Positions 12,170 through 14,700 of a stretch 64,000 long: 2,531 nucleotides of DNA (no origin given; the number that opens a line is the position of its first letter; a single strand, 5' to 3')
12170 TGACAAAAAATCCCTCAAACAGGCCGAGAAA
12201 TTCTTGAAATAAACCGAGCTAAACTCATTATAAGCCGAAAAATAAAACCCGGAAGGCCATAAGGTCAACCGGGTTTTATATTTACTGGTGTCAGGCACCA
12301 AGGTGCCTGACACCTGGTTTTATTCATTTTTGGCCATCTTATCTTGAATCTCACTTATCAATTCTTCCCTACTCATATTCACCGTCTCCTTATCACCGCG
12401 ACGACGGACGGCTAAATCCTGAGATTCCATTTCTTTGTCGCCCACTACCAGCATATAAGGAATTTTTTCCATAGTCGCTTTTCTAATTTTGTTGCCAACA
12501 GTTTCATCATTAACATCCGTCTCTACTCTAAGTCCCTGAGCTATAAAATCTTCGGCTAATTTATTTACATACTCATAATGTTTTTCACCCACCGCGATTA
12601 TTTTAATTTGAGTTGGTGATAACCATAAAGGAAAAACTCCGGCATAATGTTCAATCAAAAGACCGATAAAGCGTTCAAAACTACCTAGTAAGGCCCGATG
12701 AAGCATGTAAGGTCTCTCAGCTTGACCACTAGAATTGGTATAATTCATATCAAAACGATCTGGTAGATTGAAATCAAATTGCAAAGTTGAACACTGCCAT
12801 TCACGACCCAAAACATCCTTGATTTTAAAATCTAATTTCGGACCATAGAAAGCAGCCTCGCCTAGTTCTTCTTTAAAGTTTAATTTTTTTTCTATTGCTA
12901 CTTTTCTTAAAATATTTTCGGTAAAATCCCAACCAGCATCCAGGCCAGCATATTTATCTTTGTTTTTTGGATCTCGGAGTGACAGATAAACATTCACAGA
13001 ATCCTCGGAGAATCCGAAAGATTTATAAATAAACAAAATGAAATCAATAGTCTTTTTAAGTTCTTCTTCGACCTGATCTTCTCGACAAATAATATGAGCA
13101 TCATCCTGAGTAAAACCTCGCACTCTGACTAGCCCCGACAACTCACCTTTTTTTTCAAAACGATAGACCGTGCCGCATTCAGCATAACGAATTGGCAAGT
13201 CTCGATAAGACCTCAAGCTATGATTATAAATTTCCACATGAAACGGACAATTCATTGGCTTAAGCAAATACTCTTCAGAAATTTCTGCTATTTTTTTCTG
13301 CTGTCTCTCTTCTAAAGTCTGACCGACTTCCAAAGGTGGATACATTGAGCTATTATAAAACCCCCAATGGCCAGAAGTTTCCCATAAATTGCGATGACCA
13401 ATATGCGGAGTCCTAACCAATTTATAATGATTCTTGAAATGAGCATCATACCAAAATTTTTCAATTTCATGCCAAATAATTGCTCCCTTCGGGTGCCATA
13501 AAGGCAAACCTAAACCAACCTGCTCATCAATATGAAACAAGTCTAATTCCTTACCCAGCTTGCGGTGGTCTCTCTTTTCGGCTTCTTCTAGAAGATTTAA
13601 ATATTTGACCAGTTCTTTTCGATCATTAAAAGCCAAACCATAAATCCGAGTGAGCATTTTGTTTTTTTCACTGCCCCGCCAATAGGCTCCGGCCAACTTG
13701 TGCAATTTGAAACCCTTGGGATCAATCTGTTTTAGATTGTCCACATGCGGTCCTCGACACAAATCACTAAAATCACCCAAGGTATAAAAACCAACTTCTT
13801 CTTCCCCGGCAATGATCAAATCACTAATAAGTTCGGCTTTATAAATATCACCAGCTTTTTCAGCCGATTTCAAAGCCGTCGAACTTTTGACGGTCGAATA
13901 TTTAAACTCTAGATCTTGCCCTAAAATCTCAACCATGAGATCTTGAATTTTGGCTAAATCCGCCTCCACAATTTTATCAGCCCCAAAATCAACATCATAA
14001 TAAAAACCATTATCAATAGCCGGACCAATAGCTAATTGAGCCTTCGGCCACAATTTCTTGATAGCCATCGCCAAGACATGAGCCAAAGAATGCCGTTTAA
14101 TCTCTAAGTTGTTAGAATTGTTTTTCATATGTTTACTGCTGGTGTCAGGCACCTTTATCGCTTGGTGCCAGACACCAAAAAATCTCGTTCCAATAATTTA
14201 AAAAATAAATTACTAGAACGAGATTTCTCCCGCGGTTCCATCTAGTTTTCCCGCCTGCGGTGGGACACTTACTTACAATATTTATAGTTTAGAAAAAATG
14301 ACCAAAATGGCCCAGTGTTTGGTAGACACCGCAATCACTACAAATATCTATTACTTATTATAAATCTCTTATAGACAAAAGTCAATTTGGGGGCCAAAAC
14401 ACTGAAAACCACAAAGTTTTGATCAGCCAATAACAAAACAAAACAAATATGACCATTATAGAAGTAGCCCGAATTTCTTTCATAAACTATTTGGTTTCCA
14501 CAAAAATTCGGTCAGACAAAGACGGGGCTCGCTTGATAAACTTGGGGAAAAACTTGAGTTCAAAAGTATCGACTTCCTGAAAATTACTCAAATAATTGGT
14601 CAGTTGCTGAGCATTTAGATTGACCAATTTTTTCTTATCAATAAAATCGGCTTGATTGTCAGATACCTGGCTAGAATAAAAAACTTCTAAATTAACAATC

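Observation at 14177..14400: Canonical T-box antiterminator/terminator switch upstream of thrS with a non-canonical or reduced Stem I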

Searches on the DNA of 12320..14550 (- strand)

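Call 4: search_rna_families(source=window, start=14050, end=14550, threshold=evalue, max_evalue=10, show_alignments=5)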
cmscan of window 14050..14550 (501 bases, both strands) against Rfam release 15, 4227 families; matches with E-value up to 10: 18.
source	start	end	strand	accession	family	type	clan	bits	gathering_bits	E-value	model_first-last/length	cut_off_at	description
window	14211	14347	-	RF00230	T-box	Cis-reg; leader;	-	30.1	93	6.2e-05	1-219/219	no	T-box leader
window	14145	14227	-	RF04181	rteR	Gene; sRNA;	-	28.1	72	0.028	1-84/84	no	rteR sRNA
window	14179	14227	-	RF04106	mir-1303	Gene; miRNA;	-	23.5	107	0.043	17-67/85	no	mir-1303 microRNA precursor family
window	14172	14247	-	RF01697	Chlorobi-RRM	Cis-reg;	-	21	45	0.067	1-73/73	no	Chlorobi-RRM RNA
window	14135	14182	-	RF03482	mir-4774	Gene; miRNA;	-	19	85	1.1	1-76/76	no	mir-4774 microRNA precursor family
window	14171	14236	-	RF03913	mir-992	Gene; miRNA;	-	18.5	79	0.67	1-86/86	no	mir-992 microRNA precursor family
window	14180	14226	-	RF04076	mir-H11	Gene; miRNA;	-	17.6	70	2.5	16-57/72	no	mir-H11 microRNA precursor family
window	14172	14235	-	RF01024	mir-944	Gene; miRNA;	-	16.9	100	3.7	1-88/88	no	mir-944 microRNA precursor family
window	14175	14229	-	RF00900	mir-255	Gene; miRNA;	-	16.5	50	4.8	1-59/59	no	mir-255 microRNA precursor family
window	14333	14408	+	RF03915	MIR5286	Gene; miRNA;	-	15.6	93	2.5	1-78/78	no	MIR5286 microRNA precursor family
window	14178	14228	-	RF03598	MIR6024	Gene; miRNA;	-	15.5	72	3.4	17-84/99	no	MIR6024 microRNA precursor family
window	14174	14232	-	RF03498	mir-3145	Gene; miRNA;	-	15.3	98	5.4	1-84/84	no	mir-3145 microRNA precursor family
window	14182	14224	-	RF04133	MIR2646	Gene; miRNA;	-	14.6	245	0.99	1-256/256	no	MIR2646 microRNA precursor family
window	14450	14515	+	RF01634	ceN44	Gene; snRNA; snoRNA; CD-box;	-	13.9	70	7.5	1-74/74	no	Caenorhabditis snoRNA ceN44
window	14177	14229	-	RF04128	MIR8562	Gene; miRNA;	-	13.6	211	5.7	1-242/242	no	MIR8562 microRNA precursor family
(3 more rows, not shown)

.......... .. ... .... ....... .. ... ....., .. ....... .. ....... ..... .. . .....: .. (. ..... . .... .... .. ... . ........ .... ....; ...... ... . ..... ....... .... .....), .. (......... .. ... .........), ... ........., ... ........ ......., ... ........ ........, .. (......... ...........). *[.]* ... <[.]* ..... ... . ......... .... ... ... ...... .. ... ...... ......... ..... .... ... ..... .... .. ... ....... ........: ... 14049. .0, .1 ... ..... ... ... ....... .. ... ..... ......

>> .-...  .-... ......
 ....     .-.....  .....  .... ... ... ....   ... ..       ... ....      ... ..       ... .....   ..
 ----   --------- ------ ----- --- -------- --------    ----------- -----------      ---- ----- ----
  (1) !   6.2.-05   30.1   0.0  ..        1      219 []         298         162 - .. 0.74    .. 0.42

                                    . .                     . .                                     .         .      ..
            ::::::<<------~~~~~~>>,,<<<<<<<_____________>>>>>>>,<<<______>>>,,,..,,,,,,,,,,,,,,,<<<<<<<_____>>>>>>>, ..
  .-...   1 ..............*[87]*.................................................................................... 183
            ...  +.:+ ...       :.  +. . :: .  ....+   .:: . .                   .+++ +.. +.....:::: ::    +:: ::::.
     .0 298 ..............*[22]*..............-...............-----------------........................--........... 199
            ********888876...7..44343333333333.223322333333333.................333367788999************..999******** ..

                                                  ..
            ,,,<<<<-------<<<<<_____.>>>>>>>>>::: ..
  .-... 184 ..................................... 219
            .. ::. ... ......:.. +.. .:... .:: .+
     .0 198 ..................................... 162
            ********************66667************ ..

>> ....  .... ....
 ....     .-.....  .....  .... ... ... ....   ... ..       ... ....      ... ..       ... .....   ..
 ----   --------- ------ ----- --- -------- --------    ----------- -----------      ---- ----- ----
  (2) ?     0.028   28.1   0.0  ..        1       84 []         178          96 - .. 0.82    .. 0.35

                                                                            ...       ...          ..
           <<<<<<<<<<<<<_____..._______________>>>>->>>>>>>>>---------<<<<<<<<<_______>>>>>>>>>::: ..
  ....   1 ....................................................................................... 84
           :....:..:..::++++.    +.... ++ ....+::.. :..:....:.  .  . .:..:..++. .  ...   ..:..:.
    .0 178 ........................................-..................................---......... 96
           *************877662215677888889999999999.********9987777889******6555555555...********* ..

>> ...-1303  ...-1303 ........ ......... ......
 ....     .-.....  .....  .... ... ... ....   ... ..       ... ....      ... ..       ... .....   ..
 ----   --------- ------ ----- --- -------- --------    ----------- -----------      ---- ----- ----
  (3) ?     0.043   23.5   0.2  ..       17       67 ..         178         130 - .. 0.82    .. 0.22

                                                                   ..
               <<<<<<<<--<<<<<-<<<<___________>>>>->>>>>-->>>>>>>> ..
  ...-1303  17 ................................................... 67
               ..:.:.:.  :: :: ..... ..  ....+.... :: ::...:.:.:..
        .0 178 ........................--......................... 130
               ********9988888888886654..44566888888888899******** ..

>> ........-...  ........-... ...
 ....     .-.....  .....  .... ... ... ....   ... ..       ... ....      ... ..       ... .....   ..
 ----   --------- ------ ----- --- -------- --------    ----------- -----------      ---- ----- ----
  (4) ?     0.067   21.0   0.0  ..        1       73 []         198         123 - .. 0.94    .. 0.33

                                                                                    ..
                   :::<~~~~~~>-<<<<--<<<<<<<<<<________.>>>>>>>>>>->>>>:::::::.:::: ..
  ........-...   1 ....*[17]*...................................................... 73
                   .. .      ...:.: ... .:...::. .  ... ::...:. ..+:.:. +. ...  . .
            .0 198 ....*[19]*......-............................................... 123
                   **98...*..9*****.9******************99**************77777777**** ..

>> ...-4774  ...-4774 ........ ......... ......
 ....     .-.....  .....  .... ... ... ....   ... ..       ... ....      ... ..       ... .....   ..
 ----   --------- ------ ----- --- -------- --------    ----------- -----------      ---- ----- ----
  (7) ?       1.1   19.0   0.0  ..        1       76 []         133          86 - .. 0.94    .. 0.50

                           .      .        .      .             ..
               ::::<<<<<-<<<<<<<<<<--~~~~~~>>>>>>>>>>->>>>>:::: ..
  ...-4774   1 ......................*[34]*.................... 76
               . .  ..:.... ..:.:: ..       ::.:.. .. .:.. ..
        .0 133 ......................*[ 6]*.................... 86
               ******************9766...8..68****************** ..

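Call 49: search_rna_families(sources=[L001, L002, L003, L007, L021, L076, L081, L102, L117, L121], threshold=evalue, max_evalue=1, show_alignments=6)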
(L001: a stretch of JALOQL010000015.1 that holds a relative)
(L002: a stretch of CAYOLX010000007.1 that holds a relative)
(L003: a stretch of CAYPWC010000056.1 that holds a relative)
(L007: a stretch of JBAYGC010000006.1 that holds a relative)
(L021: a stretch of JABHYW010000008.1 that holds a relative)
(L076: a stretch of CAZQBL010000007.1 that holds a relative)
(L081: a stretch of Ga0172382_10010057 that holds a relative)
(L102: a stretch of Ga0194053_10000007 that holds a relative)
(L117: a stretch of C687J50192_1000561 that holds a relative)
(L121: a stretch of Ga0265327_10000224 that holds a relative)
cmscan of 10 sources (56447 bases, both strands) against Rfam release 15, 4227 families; matches with E-value up to 1: 12.
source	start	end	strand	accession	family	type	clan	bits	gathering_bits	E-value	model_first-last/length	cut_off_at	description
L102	1635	1796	+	RF00230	T-box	Cis-reg; leader;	-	40.4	93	1.5e-05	1-219/219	no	T-box leader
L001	2196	2387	+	RF00230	T-box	Cis-reg; leader;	-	39.6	93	2.4e-05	1-219/219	no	T-box leader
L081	4860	4967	+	RF00514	His_leader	Cis-reg; leader;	-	33.9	49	0.1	1-126/126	no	Histidine operon leader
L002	2222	2400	+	RF00230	T-box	Cis-reg; leader;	-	33.7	93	0.00082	1-219/219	no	T-box leader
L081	984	1187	+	RF00230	T-box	Cis-reg; leader;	-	31.7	93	0.0026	1-219/219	no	T-box leader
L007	1758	1953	+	RF00230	T-box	Cis-reg; leader;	-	30.1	93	0.0068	1-219/219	no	T-box leader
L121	3713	3831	-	RF00558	L20_leader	Cis-reg; leader;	-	29.9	58.7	0.066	1-127/127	no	Ribosomal protein L20 leader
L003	2220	2369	+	RF00230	T-box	Cis-reg; leader;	-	28.5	93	0.017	1-219/219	no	T-box leader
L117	449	517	+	RF00230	T-box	Cis-reg; leader;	-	28.3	93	0.02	149-216/219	no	T-box leader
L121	1757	1831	+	RF00230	T-box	Cis-reg; leader;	-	23.6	93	0.33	147-216/219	no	T-box leader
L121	3712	3823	+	RF01808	MicX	Gene; sRNA;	-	23.1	75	0.61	1-194/194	no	MicX Vibrio cholerae sRNA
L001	1812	2001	+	RF02267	Vax2os1_2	Gene; lncRNA;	-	19.5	55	0.01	282-466/466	no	Vax2os1 conserved region 2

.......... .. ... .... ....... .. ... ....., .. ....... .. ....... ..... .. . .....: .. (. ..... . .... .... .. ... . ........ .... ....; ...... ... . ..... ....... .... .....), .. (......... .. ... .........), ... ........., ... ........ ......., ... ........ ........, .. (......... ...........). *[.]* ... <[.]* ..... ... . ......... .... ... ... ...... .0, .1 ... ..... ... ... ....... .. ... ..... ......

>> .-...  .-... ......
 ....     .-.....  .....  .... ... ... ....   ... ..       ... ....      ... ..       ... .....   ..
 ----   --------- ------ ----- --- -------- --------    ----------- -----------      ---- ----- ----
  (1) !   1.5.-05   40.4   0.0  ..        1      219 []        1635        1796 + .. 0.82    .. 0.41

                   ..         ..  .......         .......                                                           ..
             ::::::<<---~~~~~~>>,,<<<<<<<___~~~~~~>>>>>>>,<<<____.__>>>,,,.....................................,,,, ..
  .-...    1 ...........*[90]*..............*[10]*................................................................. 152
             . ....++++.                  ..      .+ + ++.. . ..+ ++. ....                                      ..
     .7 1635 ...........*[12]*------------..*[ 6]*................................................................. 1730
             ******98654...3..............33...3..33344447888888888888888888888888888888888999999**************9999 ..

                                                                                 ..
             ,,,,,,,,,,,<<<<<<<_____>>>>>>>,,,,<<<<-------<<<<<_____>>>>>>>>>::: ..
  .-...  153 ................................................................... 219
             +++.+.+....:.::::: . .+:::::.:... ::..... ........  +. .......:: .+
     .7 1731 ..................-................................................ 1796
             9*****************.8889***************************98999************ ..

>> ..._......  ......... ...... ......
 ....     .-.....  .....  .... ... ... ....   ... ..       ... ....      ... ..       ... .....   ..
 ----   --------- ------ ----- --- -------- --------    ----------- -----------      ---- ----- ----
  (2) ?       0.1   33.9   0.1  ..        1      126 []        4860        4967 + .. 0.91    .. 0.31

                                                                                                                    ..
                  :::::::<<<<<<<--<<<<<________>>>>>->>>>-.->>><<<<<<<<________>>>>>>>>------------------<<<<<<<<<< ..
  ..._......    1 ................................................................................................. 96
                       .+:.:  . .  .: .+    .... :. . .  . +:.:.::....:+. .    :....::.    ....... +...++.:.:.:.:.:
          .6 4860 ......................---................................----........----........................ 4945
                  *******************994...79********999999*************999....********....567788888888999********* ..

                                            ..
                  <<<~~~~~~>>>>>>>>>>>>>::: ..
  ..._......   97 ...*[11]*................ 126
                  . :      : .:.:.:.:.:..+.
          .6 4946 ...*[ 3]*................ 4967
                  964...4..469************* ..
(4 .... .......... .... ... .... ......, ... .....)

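Call 85: search_rna_families(sources=[L018, L026, L038, L045, L072, L096, L140, L150, L157, L159], threshold=evalue, max_evalue=0.01)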
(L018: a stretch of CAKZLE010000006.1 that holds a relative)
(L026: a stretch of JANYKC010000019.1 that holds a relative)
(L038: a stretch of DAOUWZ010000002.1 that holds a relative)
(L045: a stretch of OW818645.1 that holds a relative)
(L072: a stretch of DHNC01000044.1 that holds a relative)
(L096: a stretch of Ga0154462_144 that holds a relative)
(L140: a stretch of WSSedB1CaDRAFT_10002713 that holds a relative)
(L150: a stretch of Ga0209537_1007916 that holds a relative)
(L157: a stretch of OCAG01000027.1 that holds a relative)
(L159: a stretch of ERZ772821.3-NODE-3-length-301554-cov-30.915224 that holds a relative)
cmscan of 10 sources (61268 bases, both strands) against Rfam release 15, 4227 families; matches with E-value up to 0.01: 13.
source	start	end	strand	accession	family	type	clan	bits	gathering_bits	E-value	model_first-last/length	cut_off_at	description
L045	2035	2235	+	RF00230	T-box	Cis-reg; leader;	-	119.1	93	8.9e-26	1-219/219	no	T-box leader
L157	1487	1693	+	RF00230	T-box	Cis-reg; leader;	-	104.6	93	4.8e-22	1-219/219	no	T-box leader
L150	1458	1659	+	RF00230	T-box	Cis-reg; leader;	-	87.6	93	1.1e-17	1-219/219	no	T-box leader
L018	2148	2404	+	RF00230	T-box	Cis-reg; leader;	-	84.5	93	7.2e-17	1-219/219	no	T-box leader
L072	2098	2286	+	RF00230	T-box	Cis-reg; leader;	-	82.3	93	2.6e-16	1-219/219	no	T-box leader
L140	1560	1774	+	RF00230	T-box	Cis-reg; leader;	-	80.4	93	8.1e-16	1-219/219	no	T-box leader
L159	1523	1717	+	RF00230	T-box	Cis-reg; leader;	-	65.7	93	4.9e-12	1-219/219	no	T-box leader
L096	1596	1857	+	RF00230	T-box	Cis-reg; leader;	-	63.3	93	2e-11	1-219/219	no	T-box leader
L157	3752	3870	+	RF00558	L20_leader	Cis-reg; leader;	-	60.7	58.7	1.4e-09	1-127/127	no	Ribosomal protein L20 leader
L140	3774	3886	+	RF00558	L20_leader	Cis-reg; leader;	-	59.3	58.7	3.1e-09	1-127/127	no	Ribosomal protein L20 leader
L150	3732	3853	+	RF00558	L20_leader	Cis-reg; leader;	-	57.3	58.7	9.8e-09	1-127/127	no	Ribosomal protein L20 leader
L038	1957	2160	+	RF00230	T-box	Cis-reg; leader;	-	54.1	93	4.8e-09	1-219/219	no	T-box leader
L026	1966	2311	+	RF00230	T-box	Cis-reg; leader;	-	52.8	93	1e-08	1-219/219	no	T-box leader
